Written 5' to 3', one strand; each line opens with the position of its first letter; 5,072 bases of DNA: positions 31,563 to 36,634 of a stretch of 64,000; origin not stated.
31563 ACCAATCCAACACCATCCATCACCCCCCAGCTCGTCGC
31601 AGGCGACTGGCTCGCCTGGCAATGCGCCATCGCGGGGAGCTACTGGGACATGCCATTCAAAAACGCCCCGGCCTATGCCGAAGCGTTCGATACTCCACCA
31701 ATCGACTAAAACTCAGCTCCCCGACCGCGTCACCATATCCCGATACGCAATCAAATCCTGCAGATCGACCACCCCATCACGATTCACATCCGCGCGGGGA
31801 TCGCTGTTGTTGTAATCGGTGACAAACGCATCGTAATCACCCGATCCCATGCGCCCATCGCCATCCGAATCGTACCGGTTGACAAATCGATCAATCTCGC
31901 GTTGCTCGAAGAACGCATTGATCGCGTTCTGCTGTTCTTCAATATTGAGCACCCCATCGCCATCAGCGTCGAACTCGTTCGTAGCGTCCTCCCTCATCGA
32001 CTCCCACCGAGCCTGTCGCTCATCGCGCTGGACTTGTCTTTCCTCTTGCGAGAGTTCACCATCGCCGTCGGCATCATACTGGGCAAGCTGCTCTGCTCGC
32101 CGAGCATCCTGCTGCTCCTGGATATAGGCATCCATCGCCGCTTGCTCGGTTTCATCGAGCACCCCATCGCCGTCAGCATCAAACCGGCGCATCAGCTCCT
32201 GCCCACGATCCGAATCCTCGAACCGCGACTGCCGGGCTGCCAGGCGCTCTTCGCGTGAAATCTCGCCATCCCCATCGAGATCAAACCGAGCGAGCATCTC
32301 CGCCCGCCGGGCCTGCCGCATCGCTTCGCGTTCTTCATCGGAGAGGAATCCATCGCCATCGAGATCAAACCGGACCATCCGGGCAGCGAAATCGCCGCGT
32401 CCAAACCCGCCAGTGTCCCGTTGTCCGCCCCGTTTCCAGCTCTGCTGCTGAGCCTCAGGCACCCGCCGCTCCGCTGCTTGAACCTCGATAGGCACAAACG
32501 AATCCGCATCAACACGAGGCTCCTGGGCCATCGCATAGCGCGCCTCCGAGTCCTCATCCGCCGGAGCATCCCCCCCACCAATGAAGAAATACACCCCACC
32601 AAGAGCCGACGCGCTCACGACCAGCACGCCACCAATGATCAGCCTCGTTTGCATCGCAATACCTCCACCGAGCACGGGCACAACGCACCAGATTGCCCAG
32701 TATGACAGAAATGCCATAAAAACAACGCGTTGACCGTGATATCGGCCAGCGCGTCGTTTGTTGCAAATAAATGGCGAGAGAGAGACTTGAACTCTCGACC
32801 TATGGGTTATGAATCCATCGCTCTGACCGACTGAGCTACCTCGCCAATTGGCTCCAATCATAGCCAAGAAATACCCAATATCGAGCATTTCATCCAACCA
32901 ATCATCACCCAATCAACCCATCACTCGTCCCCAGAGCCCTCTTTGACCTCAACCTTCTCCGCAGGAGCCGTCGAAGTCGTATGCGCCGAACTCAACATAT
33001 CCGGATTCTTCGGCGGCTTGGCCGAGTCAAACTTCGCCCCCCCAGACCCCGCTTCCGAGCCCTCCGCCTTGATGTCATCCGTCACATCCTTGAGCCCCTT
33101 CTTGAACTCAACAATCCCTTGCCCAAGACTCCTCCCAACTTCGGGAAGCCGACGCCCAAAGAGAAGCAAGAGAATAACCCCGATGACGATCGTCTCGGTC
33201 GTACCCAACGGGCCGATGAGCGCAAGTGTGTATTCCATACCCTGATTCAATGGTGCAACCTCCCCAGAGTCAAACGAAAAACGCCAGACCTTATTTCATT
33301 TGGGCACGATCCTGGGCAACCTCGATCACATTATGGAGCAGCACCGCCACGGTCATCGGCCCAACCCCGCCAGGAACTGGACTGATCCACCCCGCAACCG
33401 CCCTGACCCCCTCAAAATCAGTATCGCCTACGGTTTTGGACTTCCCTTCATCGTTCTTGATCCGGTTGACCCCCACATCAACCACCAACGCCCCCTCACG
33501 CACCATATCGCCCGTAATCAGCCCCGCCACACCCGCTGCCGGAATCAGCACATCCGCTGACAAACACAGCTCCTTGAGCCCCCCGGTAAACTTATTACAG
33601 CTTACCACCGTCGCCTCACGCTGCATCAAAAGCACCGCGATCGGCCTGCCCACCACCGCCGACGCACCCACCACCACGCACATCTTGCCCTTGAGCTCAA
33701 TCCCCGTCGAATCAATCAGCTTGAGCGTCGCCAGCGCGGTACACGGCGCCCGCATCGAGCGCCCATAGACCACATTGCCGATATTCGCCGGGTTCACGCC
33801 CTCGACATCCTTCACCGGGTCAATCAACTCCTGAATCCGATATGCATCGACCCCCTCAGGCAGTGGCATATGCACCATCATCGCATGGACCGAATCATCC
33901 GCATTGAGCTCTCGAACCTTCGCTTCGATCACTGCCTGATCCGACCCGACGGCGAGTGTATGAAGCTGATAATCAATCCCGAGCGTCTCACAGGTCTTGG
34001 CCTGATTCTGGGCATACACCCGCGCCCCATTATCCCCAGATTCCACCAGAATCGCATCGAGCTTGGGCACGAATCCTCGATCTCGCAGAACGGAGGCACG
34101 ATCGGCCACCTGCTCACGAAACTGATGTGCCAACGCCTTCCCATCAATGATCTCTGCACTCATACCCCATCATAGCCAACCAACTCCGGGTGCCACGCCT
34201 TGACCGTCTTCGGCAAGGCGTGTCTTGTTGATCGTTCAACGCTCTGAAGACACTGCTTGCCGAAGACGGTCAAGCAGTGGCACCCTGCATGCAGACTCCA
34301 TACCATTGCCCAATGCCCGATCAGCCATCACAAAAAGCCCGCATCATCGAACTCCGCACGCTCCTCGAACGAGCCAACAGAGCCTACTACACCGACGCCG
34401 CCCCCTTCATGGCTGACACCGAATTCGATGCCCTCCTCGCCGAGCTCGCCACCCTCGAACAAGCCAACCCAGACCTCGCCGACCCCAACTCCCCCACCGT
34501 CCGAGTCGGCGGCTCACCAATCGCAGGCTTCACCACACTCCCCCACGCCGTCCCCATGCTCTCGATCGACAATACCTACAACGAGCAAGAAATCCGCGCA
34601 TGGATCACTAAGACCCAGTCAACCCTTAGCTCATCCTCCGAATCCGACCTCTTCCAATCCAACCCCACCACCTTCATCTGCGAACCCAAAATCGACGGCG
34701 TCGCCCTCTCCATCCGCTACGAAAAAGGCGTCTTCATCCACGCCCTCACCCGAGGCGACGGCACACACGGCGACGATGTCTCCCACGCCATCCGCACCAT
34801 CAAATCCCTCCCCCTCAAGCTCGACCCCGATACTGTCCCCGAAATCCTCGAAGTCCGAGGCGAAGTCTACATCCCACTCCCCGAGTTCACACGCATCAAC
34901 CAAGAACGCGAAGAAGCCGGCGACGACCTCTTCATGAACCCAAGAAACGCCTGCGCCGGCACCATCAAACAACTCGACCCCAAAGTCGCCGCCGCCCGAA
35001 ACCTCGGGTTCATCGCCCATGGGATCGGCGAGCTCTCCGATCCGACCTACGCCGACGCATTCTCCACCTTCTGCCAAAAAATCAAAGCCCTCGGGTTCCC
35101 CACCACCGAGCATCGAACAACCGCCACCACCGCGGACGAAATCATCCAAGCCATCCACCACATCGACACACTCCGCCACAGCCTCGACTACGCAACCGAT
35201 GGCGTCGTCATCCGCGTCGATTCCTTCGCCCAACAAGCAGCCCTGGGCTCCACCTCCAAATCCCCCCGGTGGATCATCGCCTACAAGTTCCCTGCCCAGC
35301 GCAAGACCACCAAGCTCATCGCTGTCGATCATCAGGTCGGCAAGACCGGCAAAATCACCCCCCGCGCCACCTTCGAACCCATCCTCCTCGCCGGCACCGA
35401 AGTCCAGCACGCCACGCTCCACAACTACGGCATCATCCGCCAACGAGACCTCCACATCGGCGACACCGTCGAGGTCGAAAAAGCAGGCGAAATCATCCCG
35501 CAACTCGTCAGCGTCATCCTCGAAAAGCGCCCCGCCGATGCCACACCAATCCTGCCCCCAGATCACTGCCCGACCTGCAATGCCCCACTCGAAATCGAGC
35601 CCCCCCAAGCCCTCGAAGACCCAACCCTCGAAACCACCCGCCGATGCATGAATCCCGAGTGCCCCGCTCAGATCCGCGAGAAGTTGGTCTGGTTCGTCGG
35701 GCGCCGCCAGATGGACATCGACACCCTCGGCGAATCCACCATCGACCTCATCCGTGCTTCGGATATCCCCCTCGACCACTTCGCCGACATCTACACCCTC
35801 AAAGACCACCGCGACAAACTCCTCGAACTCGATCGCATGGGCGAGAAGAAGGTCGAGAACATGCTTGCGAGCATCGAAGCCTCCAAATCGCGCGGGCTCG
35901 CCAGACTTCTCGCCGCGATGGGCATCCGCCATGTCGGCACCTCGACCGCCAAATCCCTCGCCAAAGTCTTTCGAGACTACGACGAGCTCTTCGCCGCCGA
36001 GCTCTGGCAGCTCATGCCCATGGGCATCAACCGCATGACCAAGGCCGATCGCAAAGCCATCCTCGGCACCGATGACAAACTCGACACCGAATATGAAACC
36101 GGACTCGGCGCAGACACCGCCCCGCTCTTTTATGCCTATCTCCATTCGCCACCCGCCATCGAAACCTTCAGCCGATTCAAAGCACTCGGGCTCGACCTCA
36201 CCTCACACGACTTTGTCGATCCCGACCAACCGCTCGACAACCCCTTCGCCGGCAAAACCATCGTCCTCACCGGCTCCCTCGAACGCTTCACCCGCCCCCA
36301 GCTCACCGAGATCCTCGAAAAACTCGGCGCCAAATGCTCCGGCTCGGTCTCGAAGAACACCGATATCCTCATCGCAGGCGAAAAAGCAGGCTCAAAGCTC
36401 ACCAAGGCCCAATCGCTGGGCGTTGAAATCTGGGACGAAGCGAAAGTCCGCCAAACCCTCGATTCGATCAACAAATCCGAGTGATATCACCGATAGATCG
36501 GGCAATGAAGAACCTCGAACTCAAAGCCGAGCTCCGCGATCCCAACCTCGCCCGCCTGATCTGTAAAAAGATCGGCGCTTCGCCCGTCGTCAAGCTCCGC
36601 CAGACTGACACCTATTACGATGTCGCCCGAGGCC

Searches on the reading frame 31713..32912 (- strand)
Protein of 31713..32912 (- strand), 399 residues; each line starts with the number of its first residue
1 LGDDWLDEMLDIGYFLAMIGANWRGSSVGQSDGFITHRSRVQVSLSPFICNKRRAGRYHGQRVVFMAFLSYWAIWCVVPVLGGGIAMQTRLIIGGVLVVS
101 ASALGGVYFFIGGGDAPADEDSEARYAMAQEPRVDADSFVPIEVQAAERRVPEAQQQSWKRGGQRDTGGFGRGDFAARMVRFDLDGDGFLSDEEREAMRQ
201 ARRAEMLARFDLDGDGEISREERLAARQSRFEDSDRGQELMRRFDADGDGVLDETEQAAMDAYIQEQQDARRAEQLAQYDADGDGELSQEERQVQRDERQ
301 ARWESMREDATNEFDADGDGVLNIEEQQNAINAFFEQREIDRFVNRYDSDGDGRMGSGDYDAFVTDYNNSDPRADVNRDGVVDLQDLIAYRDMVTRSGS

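Call 53: search_protein_families(library=pfam, proteins=[window:31713-32912:-], max_evalue=0.00001)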
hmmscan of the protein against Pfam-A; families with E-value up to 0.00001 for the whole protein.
window:31713-32912:- (399 aa): 4 families
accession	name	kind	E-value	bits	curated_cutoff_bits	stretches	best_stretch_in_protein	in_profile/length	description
PF00036.39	EF-hand_1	-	4.2e-19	67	25.4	0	205-222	4-21/29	EF hand domain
PF13202.12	EF-hand_5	-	2.1e-18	65.3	25.9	0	207-222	5-20/25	EF hand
PF13499.12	EF-hand_7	-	8.5e-15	55.3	30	1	205-256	6-61/67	EF-hand domain pair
PF13405.12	EF-hand_6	-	5.5e-14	51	25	0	207-222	6-21/30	EF-hand domain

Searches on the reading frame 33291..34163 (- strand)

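Call 53: search_protein_families(library=pfam, proteins=[window:33291-34163:-], max_evalue=0.00001)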
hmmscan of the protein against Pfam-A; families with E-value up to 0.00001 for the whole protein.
window:33291-34163:- (290 aa): 2 families
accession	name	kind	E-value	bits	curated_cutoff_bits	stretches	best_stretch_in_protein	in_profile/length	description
PF02882.25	THF_DHG_CYH_C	-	3e-55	186.4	27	1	125-285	2-158/160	Tetrahydrofolate dehydrogenase/cyclohydrolase, NAD(P)-binding domain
PF00763.28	THF_DHG_CYH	-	5.8e-28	97.9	32.8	1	6-121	1-115/115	Tetrahydrofolate dehydrogenase/cyclohydrolase, catalytic domain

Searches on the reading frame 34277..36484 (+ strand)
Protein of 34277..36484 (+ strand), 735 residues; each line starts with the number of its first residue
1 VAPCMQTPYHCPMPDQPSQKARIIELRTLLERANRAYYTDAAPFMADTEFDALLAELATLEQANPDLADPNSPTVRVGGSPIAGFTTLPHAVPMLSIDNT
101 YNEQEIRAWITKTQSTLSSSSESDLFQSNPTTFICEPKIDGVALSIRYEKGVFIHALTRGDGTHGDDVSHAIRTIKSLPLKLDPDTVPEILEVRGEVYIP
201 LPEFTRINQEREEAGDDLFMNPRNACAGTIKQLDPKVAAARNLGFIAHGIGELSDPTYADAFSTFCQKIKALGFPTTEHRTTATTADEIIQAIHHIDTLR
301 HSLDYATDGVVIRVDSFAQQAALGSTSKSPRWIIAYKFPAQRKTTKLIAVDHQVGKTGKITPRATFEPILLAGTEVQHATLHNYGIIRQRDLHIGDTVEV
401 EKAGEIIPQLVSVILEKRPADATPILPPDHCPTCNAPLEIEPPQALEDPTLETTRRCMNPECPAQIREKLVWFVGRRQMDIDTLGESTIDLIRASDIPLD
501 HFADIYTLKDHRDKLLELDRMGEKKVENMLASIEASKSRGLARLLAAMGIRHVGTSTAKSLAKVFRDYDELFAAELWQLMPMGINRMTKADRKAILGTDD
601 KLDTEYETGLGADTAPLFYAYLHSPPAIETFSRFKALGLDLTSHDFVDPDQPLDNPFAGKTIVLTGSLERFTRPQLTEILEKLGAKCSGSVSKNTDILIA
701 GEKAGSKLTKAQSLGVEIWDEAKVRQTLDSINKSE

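Call 53: search_protein_families(library=pfam, proteins=[window:34277-36484:+], max_evalue=0.00001)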
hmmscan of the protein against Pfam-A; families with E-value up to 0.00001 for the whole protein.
window:34277-36484:+ (735 aa): 4 families
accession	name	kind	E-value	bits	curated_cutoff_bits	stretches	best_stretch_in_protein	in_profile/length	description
PF01653.23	DNA_ligase_aden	-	3.1e-83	279.6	27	1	84-341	3-253/253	NAD-dependent DNA ligase adenylation domain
PF03120.22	DNA_ligase_OB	-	3.1e-29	101.1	32.9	1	344-421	1-78/79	NAD-dependent DNA ligase OB-fold domain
PF00533.33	BRCT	-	2.5e-16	60.1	21.3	1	654-722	3-72/78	BRCA1 C Terminus (BRCT) domain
PF12826.13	HHH_2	-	4e-08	33.7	27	1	543-579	1-37/64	Helix-hairpin-helix motif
